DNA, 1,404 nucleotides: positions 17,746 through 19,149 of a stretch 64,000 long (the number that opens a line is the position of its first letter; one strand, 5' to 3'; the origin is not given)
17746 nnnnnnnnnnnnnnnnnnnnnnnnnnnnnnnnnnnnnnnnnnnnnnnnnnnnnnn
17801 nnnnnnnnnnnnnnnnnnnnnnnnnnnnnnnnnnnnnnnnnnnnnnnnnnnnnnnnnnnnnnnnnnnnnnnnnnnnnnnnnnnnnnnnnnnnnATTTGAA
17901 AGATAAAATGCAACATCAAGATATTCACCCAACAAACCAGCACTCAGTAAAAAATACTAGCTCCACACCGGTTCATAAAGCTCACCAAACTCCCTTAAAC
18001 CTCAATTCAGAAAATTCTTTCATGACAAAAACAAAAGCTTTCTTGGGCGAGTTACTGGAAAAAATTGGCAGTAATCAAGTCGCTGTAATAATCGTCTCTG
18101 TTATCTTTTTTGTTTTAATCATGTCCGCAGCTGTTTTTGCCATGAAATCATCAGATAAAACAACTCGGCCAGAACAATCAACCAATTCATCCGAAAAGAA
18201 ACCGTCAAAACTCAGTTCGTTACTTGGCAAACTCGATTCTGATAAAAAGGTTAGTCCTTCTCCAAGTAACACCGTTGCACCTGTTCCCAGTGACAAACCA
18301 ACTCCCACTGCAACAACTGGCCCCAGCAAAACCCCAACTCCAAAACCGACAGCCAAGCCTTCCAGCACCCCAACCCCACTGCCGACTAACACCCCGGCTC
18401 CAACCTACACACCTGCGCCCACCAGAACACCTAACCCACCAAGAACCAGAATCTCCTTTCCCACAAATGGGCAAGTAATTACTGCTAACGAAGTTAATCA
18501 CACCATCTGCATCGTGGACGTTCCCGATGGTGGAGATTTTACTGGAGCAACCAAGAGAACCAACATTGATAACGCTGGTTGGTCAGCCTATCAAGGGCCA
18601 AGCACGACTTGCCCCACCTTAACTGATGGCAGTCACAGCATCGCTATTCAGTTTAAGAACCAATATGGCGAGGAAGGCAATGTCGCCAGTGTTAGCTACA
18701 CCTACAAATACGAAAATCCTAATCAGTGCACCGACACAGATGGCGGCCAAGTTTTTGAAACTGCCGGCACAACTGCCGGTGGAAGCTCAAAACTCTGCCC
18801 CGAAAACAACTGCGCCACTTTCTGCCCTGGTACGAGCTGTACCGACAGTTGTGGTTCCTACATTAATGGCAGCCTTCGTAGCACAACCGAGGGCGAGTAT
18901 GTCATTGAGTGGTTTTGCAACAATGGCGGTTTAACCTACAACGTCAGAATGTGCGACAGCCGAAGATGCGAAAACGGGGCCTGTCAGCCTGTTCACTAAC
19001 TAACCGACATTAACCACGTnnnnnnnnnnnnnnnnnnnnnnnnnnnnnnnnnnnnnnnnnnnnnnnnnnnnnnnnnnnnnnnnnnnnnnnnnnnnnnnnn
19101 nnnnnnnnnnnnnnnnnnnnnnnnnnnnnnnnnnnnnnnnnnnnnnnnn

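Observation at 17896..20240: Extracytoplasmic redox trio: Cys-rich PT-linked surface protein, cytochrome-b5-like lipoprotein and a standalone VKOR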

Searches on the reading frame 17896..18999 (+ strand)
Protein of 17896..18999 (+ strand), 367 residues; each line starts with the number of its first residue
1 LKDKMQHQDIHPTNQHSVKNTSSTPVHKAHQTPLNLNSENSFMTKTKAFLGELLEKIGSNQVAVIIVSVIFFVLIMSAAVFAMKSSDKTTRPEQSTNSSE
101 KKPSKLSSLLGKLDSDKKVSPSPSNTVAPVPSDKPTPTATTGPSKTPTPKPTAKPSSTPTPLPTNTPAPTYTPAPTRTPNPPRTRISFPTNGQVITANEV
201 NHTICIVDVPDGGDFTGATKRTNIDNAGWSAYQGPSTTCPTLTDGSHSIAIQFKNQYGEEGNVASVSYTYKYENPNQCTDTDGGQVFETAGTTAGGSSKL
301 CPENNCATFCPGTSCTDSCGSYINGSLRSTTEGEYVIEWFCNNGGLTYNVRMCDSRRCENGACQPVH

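Call 3: search_protein_families(library=pfam, proteins=[window:17896-18999:+], max_evalue=0.01)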
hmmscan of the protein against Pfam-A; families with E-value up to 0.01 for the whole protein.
window:17896-18999:+ (367 aa): 0 families

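Call 4: search_protein_families(library=ncbifam, proteins=[window:17896-18999:+], max_evalue=0.01)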
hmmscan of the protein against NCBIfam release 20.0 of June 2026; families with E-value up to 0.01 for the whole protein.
window:17896-18999:+ (367 aa): 3 families
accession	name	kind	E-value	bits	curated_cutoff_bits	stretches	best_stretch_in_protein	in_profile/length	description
TIGR04526.1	predic_Ig_block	subfamily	0.00045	19.3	150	1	64-187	9-128/693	putative immunoglobulin-blocking virulence protein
NF033761.1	gliding_GltJ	equivalog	0.00046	19.4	450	1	60-184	368-480/671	adventurous gliding motility protein GltJ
NF041620.1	MXAN_5187_fam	hypoth_equivalog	0.00068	19.5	200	1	63-183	307-434/601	MXAN_5187 family protein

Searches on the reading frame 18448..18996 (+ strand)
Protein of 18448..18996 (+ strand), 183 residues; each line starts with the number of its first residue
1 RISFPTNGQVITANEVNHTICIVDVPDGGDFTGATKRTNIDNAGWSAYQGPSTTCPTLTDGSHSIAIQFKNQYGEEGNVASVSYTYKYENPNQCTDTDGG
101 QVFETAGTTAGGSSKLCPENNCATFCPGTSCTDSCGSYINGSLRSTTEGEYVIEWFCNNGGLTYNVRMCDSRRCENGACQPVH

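Call 11: find_homologous_proteins(query=window:18448-18996:+)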
Query seq(183 aa): 23 candidates shared short words with the query, none scored E <= 0.001.

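Call 20: search_protein_representatives(protein=window:18448-18996:+)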
Query: 183 residues. Proteins with E-value up to 0.001 (for the whole library): 113; up to 1e-10: 29; up to 1e-30: 3. The best 113 are listed.
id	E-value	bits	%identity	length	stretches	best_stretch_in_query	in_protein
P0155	6.4e-122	421.0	100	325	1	1-183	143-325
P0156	4.7e-35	137.6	42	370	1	2-180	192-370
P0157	1.0e-33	133.3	35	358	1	2-180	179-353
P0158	9.2e-24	100.8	30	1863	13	31-92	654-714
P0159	3.6e-18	82.6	45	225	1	2-88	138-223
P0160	7.1e-18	81.6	33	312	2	2-88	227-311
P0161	2.9e-17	79.6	51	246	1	2-87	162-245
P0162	2.9e-14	69.8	39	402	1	2-105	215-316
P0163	1.1e-13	67.9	41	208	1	1-87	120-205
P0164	2.9e-13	66.6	37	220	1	2-103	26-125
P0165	4.7e-13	65.9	35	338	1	1-141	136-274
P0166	6.4e-13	65.4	39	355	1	2-106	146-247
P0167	9.3e-13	64.9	40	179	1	1-86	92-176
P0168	2.9e-12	63.3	41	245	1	2-86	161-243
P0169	3.8e-12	62.9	35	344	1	2-107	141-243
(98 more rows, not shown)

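Call 22: find_encoding_contigs(protein=P0156, flank=8000, max_places=3)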
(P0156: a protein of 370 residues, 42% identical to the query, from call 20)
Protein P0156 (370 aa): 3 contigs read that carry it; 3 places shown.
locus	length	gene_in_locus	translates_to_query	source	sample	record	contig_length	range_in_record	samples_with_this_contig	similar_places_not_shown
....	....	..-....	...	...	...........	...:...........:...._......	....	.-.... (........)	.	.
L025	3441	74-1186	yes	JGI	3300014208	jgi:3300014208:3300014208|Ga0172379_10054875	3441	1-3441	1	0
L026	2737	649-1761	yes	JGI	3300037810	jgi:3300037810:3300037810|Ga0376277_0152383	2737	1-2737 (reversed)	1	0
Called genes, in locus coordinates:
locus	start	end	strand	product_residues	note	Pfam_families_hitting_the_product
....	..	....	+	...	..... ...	-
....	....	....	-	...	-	-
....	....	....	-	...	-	-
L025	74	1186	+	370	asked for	-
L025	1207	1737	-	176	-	-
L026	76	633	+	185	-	PF13563:2_5_RNA_ligase2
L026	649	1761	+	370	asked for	-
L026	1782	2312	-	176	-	-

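Call 36: search_protein_families(library=pfam, proteins=[P0156, P0158], max_evalue=0.01)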
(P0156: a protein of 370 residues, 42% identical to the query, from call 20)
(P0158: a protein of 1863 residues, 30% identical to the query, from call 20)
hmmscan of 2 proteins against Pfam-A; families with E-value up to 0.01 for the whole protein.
P0156 (370 aa): 0 families

P0158 (1863 aa): 10 families
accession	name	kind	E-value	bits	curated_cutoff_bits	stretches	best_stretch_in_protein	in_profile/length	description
PF19077.6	Big_13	-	6.3e-68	226.2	27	8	987-1055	24-102/102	Bacterial Ig-like domain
PF24421.1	Ig_J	-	4.5e-16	59.3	29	0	65-93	68-96/104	Tip attachment protein J, Ig-like domain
PF13754.12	Big_3_4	-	1.5e-13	51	27.3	0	1011-1095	21-100/106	Domain of unknown function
PF12245.14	Big_3_2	-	8e-13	49.1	23.3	0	417-450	88-121/122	Bacterial Ig-like domain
PF07495.19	Y_Y_Y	-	1e-05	25.8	26.6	0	1190-1217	30-57/65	Y_Y_Y domain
PF08308.17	PEGA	-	2.8e-05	24.4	20.8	0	838-859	20-41/71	PEGA domain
PF17936.7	Big_6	-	8.3e-05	23.2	27.6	0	1071-1135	6-79/83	Bacterial Ig domain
PF13290.12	CHB_HEX_C_1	-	0.00055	20.3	22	0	728-787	7-67/67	Chitobiase/beta-hexosaminidase C-terminal domain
PF13750.12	Big_3_3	-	0.0041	17.2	27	0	1193-1231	10-49/157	Bacterial Ig-like domain (group 3)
PF16389.11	DUF4998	-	0.0065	16.5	29.1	0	1195-1222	81-108/199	Domain of unknown function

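Call 66: predict_structure(alignment_id=A4)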
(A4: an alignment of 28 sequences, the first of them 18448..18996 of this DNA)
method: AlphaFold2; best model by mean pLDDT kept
length: 183 residues; sequences in the alignment: 28
mean_pLDDT: 73.1   pTM: 0.56
mean pLDDT of the five models: 73.1, 72.6, 71.2, 71.0, 70.6
residues with pLDDT >= 90: 70; 70-90: 18; 50-70: 67; < 50: 28
segments of 3 or more residues with pLDDT < 50: 93-101, 137-144, 172-178, 181-183
pLDDT, mean of each block of 10 residues (from residue 1): 95 83 87 95 97 92 97 95 91 48 58 57 56 50 54 63 60 47 45
secondary structure, 60 per line:
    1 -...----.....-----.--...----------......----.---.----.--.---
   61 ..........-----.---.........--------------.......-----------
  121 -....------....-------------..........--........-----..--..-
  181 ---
elements in order: E2-4 E9-13 E22-24 E35-40 E61-70 E80-88 E103-109 H122-125 E132-135 E149-158 E161-168

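Call 68: fold_search(model_id=the predicted structure, library=pdb)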
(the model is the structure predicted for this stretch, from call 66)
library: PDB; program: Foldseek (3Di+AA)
matches with E <= 10: 1444; with E <= 0.001: 3
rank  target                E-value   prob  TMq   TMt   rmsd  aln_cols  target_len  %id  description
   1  3pe9_B                4.4e-04  1.00  0.32  0.60   4.4        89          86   16  Structures of Clostridium thermocellum CbhA fibronectin(III)-like modules (released 2011-11-23)
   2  3pe9_A                5.5e-04  1.00  0.36  0.66   3.9        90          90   17  Structures of Clostridium thermocellum CbhA fibronectin(III)-like modules (released 2011-11-23)
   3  3pe9_D                7.3e-04  1.00  0.34  0.65   4.2        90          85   16  Structures of Clostridium thermocellum CbhA fibronectin(III)-like modules (released 2011-11-23)
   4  9e7m_Ja               1.3e-03  0.99  0.36  0.10  12.9       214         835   14  In situ cryoEM structure of bacteriophage Ur-lambda tail tip complex (released 2025-11-05)
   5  8s5s                  2.0e-03  1.00  0.33  0.17   5.0       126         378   10  Crystal structure of a Sulfite dehydrogenase from Thermus thermophilus (released 2024-11-27)
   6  6e9b_C                3.2e-03  0.95  0.33  0.17  15.2       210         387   10  Bacteroides ovatus mixed-linkage glucan utilization locus (MLGUL) SGBP-B in complex with mixed-linkage heptasaccharide (released 2019-05-15)
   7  6y0k                  4.0e-03  1.00  0.33  0.17   5.3       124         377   12  Sulfite oxidase from Thermus thermophilus with coordinated phosphate (released 2020-08-05)
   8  3pdd                  4.5e-03  0.99  0.37  0.36  13.2       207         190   11  Structures of Clostridium thermocellum CbhA fibronectin(III)-like modules (released 2011-11-23)
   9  6e57_A                4.5e-03  0.96  0.32  0.17  17.1       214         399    8  Bacteroides ovatus mixed-linkage glucan utilization locus (MLGUL) SGBP-B in complex with mixed-linkage heptasaccharide (released 2019-05-29)
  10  2ca3_A                4.7e-03  1.00  0.33  0.17   5.0       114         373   17  Sulfite dehydrogenase from Starkeya Novella r55m mutant (released 2007-02-20)
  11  5icu                  5.0e-03  1.00  0.28  0.45   6.0        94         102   12  The crystal structure of CopC from Methylosinus trichosporium OB3b (released 2016-04-06)
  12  4aq1_C                5.6e-03  0.98  0.35  0.13  10.6       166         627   11  Structure of the SbsB S-layer protein of Geobacillus stearothermophilus PV72p2 in complex with nanobody KB6 (released 2012-06-13)
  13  8xci_Z                5.9e-03  0.72  0.25  0.14  14.8       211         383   13  Open state of central tail fiber of bacteriophage lambda upon binding to LamB (released 2024-05-01)
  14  2c9x_A                6.3e-03  1.00  0.34  0.18   4.4       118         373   14  Sulfite dehydrogenase from Starkeya Novella Y236F mutant (released 2006-08-16)
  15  2ca4_A                7.0e-03  1.00  0.33  0.17   5.2       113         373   19  Sulfite dehydrogenase from Starkeya Novella mutant (released 2007-02-20)
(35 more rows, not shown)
